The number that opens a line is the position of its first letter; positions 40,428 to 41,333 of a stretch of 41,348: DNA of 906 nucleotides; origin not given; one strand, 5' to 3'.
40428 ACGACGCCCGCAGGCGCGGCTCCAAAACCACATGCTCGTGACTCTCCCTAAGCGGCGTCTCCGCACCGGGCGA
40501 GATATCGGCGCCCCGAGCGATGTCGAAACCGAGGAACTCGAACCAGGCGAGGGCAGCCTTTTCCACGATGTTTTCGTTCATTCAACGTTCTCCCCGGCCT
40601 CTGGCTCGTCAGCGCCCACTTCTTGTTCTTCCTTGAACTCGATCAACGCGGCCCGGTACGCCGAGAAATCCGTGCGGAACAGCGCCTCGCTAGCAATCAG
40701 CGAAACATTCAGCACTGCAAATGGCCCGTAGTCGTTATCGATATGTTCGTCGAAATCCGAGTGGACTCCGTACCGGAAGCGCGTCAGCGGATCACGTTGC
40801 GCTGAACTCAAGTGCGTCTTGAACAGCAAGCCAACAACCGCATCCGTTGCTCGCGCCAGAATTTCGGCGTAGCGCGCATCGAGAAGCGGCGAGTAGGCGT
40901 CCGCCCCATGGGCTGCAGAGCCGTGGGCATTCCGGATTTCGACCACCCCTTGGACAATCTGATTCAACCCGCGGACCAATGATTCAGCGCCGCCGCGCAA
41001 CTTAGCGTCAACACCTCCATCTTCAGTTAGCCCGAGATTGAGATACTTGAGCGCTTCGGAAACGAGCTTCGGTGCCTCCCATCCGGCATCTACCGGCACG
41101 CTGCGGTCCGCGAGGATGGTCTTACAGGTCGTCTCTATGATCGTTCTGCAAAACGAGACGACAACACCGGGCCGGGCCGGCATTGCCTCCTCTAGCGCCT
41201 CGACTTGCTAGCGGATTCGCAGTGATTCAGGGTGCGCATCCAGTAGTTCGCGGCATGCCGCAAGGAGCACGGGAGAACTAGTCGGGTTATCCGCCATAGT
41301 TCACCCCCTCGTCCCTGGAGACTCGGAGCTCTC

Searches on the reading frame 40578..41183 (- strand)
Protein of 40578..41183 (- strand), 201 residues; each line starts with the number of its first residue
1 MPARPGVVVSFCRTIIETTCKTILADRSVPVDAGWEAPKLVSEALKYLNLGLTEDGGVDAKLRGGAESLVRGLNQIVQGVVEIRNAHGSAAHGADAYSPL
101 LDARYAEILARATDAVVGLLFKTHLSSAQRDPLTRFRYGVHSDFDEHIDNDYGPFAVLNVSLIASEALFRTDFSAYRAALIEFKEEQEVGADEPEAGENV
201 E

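Call 9: search_protein_families(library=pfam, proteins=[window:40578-41183:-], max_evalue=0.01)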
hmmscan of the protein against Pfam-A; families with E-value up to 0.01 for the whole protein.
window:40578-41183:- (201 aa): 1 family
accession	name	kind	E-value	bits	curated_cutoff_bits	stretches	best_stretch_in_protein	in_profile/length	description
PF14355.11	Abi_C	-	2e-13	50.7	24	1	38-121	1-82/83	Abortive infection C-terminus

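Call 38: find_related_loci(query=window:40578-41183:-, collection=metagenome_contigs, flank=10000)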
Query window:40578-41183:- (201 aa) in metagenome_contigs; peptide patterns used: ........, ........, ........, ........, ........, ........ (x = any residue, [..] = any of these).
319 stretches matched a pattern; 23 encode a relative of the query (tblastn E <= 1e-3); 23 distinct loci.
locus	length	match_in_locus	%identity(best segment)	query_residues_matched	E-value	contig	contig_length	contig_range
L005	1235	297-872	85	1-192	5e-121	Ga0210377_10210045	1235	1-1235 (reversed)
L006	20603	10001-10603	81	1-201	1e-108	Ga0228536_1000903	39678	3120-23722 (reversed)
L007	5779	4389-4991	79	1-195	6e-108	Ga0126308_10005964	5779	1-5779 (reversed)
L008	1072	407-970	82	1-188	2e-115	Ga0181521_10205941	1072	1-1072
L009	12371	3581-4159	79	1-193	1e-105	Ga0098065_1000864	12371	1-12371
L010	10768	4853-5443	80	1-201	3e-105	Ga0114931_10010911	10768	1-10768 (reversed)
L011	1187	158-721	82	1-188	2e-114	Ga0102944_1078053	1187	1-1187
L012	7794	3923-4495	82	1-191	4e-105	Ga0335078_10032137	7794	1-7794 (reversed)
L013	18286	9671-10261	77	1-197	5e-104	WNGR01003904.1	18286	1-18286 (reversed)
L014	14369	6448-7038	77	1-197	5e-104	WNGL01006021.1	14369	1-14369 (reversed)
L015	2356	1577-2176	80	1-198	4e-108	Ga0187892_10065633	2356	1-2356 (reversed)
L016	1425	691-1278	77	1-195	1e-110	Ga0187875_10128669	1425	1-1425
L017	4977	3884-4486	75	1-201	2e-102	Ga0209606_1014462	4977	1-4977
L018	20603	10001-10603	74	1-198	6e-102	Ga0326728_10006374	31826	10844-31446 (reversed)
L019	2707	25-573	75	5-187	4e-95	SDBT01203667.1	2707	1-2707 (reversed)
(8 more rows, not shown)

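Call 75: find_encoding_contigs(protein=window:40578-41183:-, flank=10000, max_places=5)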
Protein window:40578-41183:- (201 aa): 1 contig read that carries it; 1 place shown.
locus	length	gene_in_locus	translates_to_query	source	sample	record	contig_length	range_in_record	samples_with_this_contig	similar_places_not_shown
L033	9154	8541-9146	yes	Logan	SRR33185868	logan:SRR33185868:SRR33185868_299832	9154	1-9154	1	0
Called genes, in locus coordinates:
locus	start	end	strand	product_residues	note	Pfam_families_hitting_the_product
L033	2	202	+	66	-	?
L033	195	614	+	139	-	-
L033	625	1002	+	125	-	-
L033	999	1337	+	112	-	-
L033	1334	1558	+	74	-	-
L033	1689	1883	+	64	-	-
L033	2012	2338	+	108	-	-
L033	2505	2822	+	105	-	-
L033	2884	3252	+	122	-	-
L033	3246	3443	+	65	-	-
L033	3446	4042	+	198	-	-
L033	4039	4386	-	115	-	-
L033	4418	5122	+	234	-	-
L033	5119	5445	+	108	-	-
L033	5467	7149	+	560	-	PF12161:HsdM_N, PF02384:N6_Mtase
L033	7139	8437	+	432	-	PF01420:Methylase_S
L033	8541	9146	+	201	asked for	PF14355:Abi_C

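Call 102: search_protein_families(library=phrogs, proteins=[L033:195-614:+, L033:625-1002:+, L033:999-1337:+, L033:2012-2338:+, L033:2505-2822:+, L033:2884-3252:+, L033:3446-4042:+, L033:4418-5122:+, L033:5119-5445:+, L033:4039-4386:-], max_evalue=0.001)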
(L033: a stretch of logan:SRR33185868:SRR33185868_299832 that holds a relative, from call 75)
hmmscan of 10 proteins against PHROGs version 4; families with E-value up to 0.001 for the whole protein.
L033:195-614:+ (139 aa): 1 family
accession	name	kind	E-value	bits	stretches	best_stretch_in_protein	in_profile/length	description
phrog_2164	-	unknown function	2.3e-07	31.8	1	57-132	43-128/135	-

L033:625-1002:+ (125 aa): 1 family
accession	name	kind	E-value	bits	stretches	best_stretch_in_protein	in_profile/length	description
phrog_2164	-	unknown function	0.00013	22.9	1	47-124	41-129/135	-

L033:999-1337:+ (112 aa): 0 families

L033:2012-2338:+ (108 aa): 0 families

L033:2505-2822:+ (105 aa): 0 families

L033:2884-3252:+ (122 aa): 0 families

L033:3446-4042:+ (198 aa): 1 family
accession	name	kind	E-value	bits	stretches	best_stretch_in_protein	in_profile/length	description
phrog_24928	-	unknown function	5.6e-17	63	1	5-158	2-125/157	-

L033:4418-5122:+ (234 aa): 0 families

L033:5119-5445:+ (108 aa): 0 families

L033:4039-4386:- (115 aa): 0 families
